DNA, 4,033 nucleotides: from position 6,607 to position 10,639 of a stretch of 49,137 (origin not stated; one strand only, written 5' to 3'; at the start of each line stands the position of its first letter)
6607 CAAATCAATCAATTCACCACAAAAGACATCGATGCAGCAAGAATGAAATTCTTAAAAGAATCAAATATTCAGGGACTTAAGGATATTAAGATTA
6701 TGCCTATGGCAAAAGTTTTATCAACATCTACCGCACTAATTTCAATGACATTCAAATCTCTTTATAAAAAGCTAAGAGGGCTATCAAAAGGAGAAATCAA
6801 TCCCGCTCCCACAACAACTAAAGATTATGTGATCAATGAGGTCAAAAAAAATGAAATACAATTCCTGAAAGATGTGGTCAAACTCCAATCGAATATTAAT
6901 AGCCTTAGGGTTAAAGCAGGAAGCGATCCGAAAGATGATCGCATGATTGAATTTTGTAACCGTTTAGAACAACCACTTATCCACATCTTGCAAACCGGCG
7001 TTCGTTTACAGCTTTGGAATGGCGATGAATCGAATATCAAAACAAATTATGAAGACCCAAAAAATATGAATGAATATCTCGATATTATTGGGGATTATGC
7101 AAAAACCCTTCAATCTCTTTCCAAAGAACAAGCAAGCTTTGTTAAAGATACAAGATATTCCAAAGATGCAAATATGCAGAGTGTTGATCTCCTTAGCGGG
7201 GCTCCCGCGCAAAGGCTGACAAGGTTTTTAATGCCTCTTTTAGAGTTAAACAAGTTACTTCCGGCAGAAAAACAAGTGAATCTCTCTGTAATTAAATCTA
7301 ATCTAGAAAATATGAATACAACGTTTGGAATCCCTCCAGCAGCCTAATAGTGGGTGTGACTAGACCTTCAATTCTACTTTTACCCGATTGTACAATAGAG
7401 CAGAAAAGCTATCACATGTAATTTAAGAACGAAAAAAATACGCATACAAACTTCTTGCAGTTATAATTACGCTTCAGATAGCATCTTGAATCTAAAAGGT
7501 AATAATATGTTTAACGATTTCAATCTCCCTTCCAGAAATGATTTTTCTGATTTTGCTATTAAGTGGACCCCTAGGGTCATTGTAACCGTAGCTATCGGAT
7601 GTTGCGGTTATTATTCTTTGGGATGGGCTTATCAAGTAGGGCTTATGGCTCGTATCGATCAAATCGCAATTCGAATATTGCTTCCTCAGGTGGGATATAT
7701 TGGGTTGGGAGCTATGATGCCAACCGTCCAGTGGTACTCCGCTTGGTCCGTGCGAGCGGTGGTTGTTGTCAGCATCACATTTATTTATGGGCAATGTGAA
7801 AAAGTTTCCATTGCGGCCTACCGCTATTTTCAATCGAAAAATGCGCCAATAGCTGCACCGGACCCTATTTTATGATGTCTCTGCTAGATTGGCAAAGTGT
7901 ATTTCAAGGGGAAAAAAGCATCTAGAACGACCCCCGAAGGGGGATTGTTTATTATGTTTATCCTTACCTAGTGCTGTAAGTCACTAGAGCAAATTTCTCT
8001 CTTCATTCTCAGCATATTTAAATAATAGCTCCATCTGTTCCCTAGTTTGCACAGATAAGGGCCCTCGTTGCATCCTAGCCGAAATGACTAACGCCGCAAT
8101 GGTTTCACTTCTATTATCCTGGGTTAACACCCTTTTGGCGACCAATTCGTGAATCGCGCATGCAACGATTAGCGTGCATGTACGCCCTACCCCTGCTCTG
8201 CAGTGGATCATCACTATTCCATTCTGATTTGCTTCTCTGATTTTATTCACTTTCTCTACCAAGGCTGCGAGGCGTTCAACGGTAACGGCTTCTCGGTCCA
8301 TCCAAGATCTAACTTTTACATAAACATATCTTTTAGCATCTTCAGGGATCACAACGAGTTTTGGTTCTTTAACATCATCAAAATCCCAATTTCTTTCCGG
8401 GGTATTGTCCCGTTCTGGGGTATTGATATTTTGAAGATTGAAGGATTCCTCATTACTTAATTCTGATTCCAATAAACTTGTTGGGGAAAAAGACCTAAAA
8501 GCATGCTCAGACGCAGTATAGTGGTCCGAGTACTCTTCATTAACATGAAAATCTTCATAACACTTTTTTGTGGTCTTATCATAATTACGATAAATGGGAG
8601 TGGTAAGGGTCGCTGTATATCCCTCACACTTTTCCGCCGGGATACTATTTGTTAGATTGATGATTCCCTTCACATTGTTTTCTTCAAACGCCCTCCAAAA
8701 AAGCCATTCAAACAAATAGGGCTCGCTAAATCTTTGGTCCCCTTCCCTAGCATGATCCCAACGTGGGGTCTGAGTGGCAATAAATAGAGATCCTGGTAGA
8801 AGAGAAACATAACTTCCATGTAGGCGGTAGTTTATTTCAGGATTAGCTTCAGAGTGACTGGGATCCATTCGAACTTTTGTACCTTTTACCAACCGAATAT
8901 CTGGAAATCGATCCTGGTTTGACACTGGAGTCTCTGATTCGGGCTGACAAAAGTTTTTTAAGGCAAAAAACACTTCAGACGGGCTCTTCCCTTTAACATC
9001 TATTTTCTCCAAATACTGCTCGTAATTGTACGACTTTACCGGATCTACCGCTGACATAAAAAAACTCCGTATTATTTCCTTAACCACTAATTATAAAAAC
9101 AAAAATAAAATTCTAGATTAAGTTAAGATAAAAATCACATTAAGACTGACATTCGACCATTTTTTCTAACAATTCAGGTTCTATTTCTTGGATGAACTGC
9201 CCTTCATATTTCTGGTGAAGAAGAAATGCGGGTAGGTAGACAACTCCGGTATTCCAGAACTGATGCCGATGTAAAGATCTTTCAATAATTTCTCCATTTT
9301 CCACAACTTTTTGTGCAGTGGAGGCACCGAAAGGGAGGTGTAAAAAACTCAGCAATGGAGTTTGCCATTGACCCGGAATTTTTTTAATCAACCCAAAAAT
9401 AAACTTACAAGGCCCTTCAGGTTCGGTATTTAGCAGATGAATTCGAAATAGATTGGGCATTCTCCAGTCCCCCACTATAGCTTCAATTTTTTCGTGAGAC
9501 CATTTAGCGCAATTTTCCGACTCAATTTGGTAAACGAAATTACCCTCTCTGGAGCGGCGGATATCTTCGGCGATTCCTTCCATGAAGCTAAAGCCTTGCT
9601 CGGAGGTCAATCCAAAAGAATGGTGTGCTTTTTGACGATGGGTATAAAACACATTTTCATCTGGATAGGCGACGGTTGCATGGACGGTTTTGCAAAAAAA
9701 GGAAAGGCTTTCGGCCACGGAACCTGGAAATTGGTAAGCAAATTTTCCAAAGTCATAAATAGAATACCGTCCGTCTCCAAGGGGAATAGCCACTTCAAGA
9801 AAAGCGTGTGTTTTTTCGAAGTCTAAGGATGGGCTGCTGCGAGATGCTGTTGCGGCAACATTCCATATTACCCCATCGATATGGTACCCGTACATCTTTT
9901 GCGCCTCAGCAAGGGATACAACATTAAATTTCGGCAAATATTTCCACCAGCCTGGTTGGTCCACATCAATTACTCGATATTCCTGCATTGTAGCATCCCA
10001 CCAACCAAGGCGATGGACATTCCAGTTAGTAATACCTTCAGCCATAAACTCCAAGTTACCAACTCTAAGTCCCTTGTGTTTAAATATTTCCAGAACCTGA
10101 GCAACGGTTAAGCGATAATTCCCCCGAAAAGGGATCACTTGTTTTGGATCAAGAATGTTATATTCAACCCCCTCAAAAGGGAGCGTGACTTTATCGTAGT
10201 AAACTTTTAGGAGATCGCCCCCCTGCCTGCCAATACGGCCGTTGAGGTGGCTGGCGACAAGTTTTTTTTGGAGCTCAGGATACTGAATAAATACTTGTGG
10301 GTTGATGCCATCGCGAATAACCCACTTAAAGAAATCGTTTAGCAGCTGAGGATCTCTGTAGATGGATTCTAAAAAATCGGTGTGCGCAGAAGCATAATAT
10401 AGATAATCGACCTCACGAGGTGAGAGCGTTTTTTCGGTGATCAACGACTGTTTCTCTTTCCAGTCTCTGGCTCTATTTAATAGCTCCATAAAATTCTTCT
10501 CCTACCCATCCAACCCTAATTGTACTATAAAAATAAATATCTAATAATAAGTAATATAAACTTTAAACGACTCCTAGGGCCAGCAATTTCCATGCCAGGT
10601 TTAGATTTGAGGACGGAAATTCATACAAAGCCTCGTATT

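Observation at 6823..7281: Dbl-homology (RhoGEF)-like domain in an orphan 526-aa protein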

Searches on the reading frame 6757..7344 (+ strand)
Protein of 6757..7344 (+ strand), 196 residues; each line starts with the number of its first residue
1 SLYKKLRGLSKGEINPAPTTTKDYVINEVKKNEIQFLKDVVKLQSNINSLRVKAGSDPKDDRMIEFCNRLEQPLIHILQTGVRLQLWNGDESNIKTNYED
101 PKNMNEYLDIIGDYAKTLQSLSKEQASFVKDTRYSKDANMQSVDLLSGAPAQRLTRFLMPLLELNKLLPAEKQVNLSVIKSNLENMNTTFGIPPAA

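Call 13: search_protein_families(library=pfam, proteins=[window:6757-7344:+], max_evalue=10)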
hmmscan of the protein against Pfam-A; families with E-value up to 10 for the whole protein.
window:6757-7344:+ (196 aa): 2 families
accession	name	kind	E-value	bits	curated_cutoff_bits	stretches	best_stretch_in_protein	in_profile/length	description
PF22314.2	NPC1_MLD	-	0.01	16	27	1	33-132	45-136/216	NPC1, middle luminal domain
PF00621.25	RhoGEF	-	0.015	15.9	27.6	1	102-186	86-172/180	RhoGEF domain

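Call 14: search_solved_structures(query=window:6757-7344:+, max_evalue=10, show_alignments=5)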
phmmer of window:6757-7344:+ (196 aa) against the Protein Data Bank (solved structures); distinct sequences matched with E-value up to 10: 4.
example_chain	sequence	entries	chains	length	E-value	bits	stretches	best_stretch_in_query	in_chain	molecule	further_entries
1ebf_A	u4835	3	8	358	0.93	12.7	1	21-135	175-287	HOMOSERINE DEHYDROGENASE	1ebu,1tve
1q7g_A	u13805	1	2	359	0.93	12.7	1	21-135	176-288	Homoserine dehydrogenase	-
9fia_B4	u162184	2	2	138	0.93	12.7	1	68-125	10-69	CHCH domain-containing protein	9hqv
8ikm_C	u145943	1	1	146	0.96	12.6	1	34-103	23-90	E3 ubiquitin-protein ligase parkin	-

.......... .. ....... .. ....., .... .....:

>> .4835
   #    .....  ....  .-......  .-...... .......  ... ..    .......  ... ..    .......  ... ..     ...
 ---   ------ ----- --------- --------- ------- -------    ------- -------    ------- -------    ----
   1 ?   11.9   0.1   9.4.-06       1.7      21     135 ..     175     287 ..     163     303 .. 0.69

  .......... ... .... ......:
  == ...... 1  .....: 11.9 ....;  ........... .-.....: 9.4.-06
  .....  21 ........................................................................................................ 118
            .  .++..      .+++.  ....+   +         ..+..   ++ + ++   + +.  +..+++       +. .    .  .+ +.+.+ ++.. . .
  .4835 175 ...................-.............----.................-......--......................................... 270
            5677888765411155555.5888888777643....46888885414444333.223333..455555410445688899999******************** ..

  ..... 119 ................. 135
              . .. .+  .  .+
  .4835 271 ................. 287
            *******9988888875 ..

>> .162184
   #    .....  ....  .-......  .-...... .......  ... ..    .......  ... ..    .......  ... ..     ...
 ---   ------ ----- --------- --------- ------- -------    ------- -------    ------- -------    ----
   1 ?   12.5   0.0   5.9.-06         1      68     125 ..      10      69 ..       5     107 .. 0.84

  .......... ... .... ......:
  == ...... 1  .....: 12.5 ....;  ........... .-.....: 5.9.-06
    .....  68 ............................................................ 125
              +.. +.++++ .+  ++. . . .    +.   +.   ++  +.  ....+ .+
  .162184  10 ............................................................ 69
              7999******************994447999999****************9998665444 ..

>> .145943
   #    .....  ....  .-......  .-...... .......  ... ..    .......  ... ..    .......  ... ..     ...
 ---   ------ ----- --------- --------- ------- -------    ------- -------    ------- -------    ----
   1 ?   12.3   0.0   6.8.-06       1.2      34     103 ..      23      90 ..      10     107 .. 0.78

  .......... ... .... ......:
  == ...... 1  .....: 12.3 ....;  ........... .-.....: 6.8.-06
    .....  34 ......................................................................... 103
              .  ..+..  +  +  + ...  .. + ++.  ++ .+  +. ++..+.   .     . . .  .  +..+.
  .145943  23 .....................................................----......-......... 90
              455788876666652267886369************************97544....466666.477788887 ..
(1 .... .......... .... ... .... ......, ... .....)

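Call 36: find_homologous_proteins(query=window:6784-7344:+, max_evalue=10)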
Query window:6784-7344:+: 83 candidates shared short words with the query, none scored E <= 10.

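Call 58: predict_structure(protein=window:6799-7344:+)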
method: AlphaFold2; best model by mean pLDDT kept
length: 182 residues; sequences in the alignment: 1
mean_pLDDT: 77.9   pTM: 0.67
mean pLDDT of the five models: 77.9, 77.6, 64.8, 51.1, 44.4
residues with pLDDT >= 90: 0; 70-90: 161; 50-70: 16; < 50: 5
segments of 3 or more residues with pLDDT < 50: 1-4
pLDDT, mean of each block of 10 residues (from residue 1): 60 79 80 85 82 86 83 69 80 81 81 78 74 73 80 85 78 75 46
secondary structure, 60 per line:
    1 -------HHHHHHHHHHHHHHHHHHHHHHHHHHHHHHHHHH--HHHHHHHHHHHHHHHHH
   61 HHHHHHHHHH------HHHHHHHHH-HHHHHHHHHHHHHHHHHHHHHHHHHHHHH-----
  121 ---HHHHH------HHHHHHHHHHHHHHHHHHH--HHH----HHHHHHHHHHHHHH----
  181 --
elements in order: H8-41 H44-70 H77-85 H87-115 H124-128 H135-153 H163-176

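Call 60: fold_search(model_id=the predicted structure, library=pdb)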
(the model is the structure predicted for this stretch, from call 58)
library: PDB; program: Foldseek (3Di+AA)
matches with E <= 10: 658; with E <= 0.001: 0
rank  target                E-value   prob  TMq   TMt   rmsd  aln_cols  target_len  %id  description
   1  7ost                  2.8e-02  0.99  0.41  0.29  11.6       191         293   14  Rat HIP1R ANTH domain (released 2021-07-21)
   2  5vju                  3.1e-02  0.90  0.30  0.28  13.6       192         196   12  De Novo Photosynthetic Reaction Center Protein Variant Equipped with His-Tyr H-bond, Heme B, and Cd(II) ions (released 2018-04-25)
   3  8d9o                  3.2e-02  0.77  0.27  0.25  16.4       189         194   15  De Novo Photosynthetic Reaction Center Protein in Apo-State (released 2022-09-28)
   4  6z0c_C                3.9e-02  0.87  0.30  0.28  14.9       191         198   11  Structure of in silico modelled artificial Maquette-3 protein (released 2021-03-17)
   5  6z0c_A                4.1e-02  0.85  0.29  0.27  15.0       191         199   10  Structure of in silico modelled artificial Maquette-3 protein (released 2021-03-17)
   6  1o5h_A                4.3e-02  0.99  0.42  0.39   9.0       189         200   13  Crystal structure of formiminotetrahydrofolate cyclodeaminase (TM1560) from Thermotoga maritima at 2.80 A resolution (released 2003-09-30)
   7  4xh9_A                4.3e-02  0.96  0.38  0.25   8.1       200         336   14  CRYSTAL STRUCTURE OF HUMAN RHOA IN COMPLEX WITH DH/PH FRAGMENT OF THE GUANINE NUCLEOTIDE EXCHANGE FACTOR NET1 (released 2015-01-14)
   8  1o5h_B                5.2e-02  0.99  0.44  0.41   8.8       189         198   13  Crystal structure of formiminotetrahydrofolate cyclodeaminase (TM1560) from Thermotoga maritima at 2.80 A resolution (released 2003-09-30)
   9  5vjs                  5.5e-02  0.66  0.25  0.23  17.0       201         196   14  De Novo Photosynthetic Reaction Center Protein Equipped with Heme B, a synthetic Zn porphyrin, and Zn(II) cations (released 2018-04-25)
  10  6z0c_B                6.0e-02  0.84  0.30  0.28  14.9       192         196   12  Structure of in silico modelled artificial Maquette-3 protein (released 2021-03-17)
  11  6z0c_D                6.3e-02  0.84  0.31  0.30  14.6       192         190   11  Structure of in silico modelled artificial Maquette-3 protein (released 2021-03-17)
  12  7vg4_E                6.6e-02  0.98  0.43  0.41   8.8       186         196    9  10,5-methenyltetrahydrofolate cyclohydrolase from Methylobacterium extorquens AM1 strain (released 2022-07-06)
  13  7vg4_F                8.8e-02  0.99  0.45  0.44   8.1       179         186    9  10,5-methenyltetrahydrofolate cyclohydrolase from Methylobacterium extorquens AM1 strain (released 2022-07-06)
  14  7vg4_A                9.6e-02  0.96  0.41  0.38   9.5       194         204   10  10,5-methenyltetrahydrofolate cyclohydrolase from Methylobacterium extorquens AM1 strain (released 2022-07-06)
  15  7vg4_B                1.0e-01  0.96  0.43  0.39   9.6       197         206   10  10,5-methenyltetrahydrofolate cyclohydrolase from Methylobacterium extorquens AM1 strain (released 2022-07-06)
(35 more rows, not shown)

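Call 71: fold_search(model_id=the predicted structure, library=viral)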
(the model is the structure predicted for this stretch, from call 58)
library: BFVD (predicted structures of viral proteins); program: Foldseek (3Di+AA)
matches with E <= 10: 575; with E <= 0.001: 0
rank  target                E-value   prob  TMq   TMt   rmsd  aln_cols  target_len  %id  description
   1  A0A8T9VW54            1.3e-02  1.00  0.43  0.45  10.9       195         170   10  (no name in the UniProt tables at hand)
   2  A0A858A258            4.2e-02  0.91  0.32  0.08  11.9       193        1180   10  MC006L [Molluscum contagiosum virus]
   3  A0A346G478            6.7e-02  1.00  0.54  0.22   6.2       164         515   10  (no name in the UniProt tables at hand)
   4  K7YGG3                6.7e-02  0.85  0.35  0.31  14.5       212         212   16  Putative Sel1-like repeat-containing protein [Megavirus courdo11]
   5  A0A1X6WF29            7.7e-02  0.77  0.29  0.15  22.3       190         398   15  (no name in the UniProt tables at hand)
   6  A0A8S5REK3            1.1e-01  0.91  0.40  0.12  12.5       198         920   12  Tail tape measure protein [virus sp. ctqEG8]
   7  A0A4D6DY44            1.1e-01  0.30  0.20  0.17  23.1       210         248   10  Uncharacterized protein [Edwardsiella phage pEt-SU]
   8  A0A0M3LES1            1.4e-01  0.84  0.39  0.09  10.1       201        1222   17  Transcriptional regulator ICP4 [Testudinid alphaherpesvirus 3]
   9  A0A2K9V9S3            1.6e-01  0.94  0.46  0.20  14.2       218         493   16  Sel1-like repeat-containing protein [Bandra megavirus]
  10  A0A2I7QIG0            2.1e-01  0.96  0.39  0.50   5.7       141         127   11  (no name in the UniProt tables at hand)
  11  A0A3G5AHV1            2.5e-01  0.20  0.21  0.15  23.2       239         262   12  Uncharacterized protein (Fragment) [Satyrvirus sp.]
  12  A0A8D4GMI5            2.8e-01  0.85  0.41  0.41   7.0       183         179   10  (no name in the UniProt tables at hand)
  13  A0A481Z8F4            3.7e-01  0.93  0.48  0.51   8.2       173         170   11  Uncharacterized protein [Pithovirus LCPAC304]
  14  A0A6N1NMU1            4.0e-01  0.51  0.37  0.26   9.6       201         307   13  Putative orfan [Tupanvirus soda lake]
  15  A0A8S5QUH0            4.0e-01  0.30  0.28  0.24  17.4       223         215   10  Uncharacterized protein [CrAss-like virus sp. ctDAq1]
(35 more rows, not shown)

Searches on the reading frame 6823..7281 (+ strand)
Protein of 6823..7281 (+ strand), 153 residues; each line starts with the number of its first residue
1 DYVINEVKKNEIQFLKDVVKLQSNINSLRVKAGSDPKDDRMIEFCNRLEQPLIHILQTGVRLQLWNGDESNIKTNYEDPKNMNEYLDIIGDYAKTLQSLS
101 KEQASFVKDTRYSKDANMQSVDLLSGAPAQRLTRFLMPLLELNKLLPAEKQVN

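Call 13: search_protein_families(library=pfam, proteins=[window:6823-7281:+], max_evalue=10)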
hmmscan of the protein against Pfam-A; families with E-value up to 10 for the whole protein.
window:6823-7281:+ (153 aa): 3 families
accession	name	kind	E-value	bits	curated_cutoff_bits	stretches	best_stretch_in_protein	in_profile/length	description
PF22314.2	NPC1_MLD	-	0.011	15.9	27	1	13-110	47-136/216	NPC1, middle luminal domain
PF00621.25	RhoGEF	-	0.027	15.1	27.6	1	80-149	86-158/180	RhoGEF domain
PF18185.7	STALD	-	0.16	11.8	24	1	47-108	147-209/211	Sir2- and TIR-associating SLOG family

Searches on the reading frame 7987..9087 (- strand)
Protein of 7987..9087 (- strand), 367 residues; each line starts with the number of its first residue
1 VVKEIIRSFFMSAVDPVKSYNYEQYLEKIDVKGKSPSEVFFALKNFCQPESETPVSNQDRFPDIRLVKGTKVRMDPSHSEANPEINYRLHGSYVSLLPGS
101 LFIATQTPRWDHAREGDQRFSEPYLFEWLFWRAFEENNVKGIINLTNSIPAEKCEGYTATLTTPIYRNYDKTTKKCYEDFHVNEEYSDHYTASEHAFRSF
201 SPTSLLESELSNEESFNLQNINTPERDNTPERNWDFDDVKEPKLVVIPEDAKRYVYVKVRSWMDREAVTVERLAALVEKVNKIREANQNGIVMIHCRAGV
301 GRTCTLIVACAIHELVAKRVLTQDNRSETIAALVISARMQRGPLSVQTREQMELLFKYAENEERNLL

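Call 3: search_protein_families(library=pfam, proteins=[window:7987-9087:-], max_evalue=1)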
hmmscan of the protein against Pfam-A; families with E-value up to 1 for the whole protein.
window:7987-9087:- (367 aa): 7 families
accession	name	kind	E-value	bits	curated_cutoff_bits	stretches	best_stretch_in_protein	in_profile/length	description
PF00102.32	Y_phosphatase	-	3.8e-16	59.9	20.9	1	57-356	3-229/234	Protein-tyrosine phosphatase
PF00782.25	DSPc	-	4.8e-07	30.1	33.5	1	254-309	42-93/133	Dual specificity phosphatase, catalytic domain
PF22785.1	Tc-R-P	-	8.5e-07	29.9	27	1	264-310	56-100/106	Polymorphic toxin system, DSP-PTPase phosphatase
PF22784.1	PTP-SAK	-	2.4e-06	28.1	27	1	264-351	64-149/153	Swiss Army Knife protein, DSP-PTPase phosphatase domain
PF22741.1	PTP-NADK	-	0.00066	19.5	27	1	277-310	95-128/163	DSP-PTPase phosphatase fused to NAD+ Kinase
PF14566.11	PTPlike_phytase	-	0.012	16.2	27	1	266-310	113-154/158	Inositol hexakisphosphate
PF25260.1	DUF7861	-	0.15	12.7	27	1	279-327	22-69/79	Family of unknown function (DUF7861)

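Call 49: search_protein_families(library=ncbifam, proteins=[window:7987-9087:-], max_evalue=0.1)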
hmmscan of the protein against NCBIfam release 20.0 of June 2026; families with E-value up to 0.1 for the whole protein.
window:7987-9087:- (367 aa): 3 families
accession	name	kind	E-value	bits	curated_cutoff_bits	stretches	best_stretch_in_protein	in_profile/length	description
NF010071.0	PRK13552.1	equivalog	0.014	14.7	264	1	277-356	37-115/241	fumarate reductase iron-sulfur subunit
NF011902.0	PRK15375.1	equivalog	0.042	12.2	1118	1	258-312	435-497/543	SPI-1 type III secretion system effector GTPase-activating protein SptP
NF009025.0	PRK12361.1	equivalog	0.073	11.2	505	1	263-312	150-197/546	hypothetical protein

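Call 78: search_solved_structures(query=window:7987-9087:-, max_evalue=0.001)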
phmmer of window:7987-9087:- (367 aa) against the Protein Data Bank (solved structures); distinct sequences matched with E-value up to 0.001: 41.
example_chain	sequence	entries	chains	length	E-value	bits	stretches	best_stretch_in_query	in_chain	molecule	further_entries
6uzt_A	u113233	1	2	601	3.9e-08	35.9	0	274-359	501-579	Receptor-type tyrosine-protein phosphatase alpha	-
2jjd_A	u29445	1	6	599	5e-08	35.5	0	275-360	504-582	RECEPTOR-TYPE TYROSINE-PROTEIN PHOSPHATASE EPSILON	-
3sr9_A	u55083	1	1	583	3.7e-07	32.6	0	273-357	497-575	Receptor-type tyrosine-protein phosphatase S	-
2oc3_A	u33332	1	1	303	6.6e-07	31.8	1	233-357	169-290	Tyrosine-protein phosphatase non-receptor type 18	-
1lar_A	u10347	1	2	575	1.3e-06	30.8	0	269-359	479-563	PROTEIN (LAR)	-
6kr4_A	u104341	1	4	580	1.4e-06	30.8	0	269-359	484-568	Receptor-type tyrosine-protein phosphatase F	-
4bpc_A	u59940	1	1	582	1.9e-06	30.3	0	276-354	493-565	RECEPTOR-TYPE TYROSINE-PROTEIN PHOSPHATASE S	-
7l0i_A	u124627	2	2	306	2.3e-06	30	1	292-367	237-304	Protein-tyrosine-phosphatase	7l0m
1pa9_A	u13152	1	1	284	2.4e-06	30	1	292-367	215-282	Protein-tyrosine phosphatase yopH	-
1ypt_A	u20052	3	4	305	2.7e-06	29.8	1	292-367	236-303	PROTEIN-TYROSINE PHOSPHATASE YERSINIA (CATALYTIC DOMAIN) | Tyrosine-protein phosphatase yopH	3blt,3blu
1xxv_A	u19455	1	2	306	2.7e-06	29.8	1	292-367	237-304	Protein-tyrosine phosphatase yopH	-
1qz0_A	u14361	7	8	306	2.7e-06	29.8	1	292-367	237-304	Protein-tyrosine phosphatase yopH | YERSINIA PROTEIN TYROSINE PHOSPHATASE | Tyrosine-protein phosphatase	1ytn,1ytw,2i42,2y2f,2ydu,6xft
2fh7_A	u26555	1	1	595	4.4e-06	29.1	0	276-354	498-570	Receptor-type tyrosine-protein phosphatase S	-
3u96_A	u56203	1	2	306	6e-06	28.6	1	292-367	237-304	Tyrosine-protein phosphatase yopH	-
3m4u_A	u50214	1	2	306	7.2e-06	28.4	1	225-351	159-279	Tyrosine specific protein phosphatase, putative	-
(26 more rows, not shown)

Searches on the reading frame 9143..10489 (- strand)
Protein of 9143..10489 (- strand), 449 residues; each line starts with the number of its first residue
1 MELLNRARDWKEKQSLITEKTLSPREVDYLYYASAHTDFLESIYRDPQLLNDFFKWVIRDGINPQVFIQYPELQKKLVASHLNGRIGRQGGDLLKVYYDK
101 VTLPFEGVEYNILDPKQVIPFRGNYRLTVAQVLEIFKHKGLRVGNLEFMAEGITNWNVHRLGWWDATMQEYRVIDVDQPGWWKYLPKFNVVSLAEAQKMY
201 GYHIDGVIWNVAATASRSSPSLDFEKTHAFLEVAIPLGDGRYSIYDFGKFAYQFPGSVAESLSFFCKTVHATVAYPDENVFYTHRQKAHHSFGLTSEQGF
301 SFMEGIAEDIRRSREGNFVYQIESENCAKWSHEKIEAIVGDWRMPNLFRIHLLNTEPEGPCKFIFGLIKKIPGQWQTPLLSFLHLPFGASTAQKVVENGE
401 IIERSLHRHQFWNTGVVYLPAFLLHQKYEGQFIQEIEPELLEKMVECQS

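Call 3: search_protein_families(library=pfam, proteins=[window:9143-10489:-], max_evalue=1)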
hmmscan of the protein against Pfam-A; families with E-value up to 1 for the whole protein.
window:9143-10489:- (449 aa): 0 families

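Call 49: search_protein_families(library=ncbifam, proteins=[window:9143-10489:-], max_evalue=0.1)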
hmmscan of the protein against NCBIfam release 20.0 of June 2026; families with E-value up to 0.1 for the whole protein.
window:9143-10489:- (449 aa): 0 families

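Call 77: search_solved_structures(query=window:9143-10489:-, max_evalue=1)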
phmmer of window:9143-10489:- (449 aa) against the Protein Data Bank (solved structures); distinct sequences matched with E-value up to 1: 0.
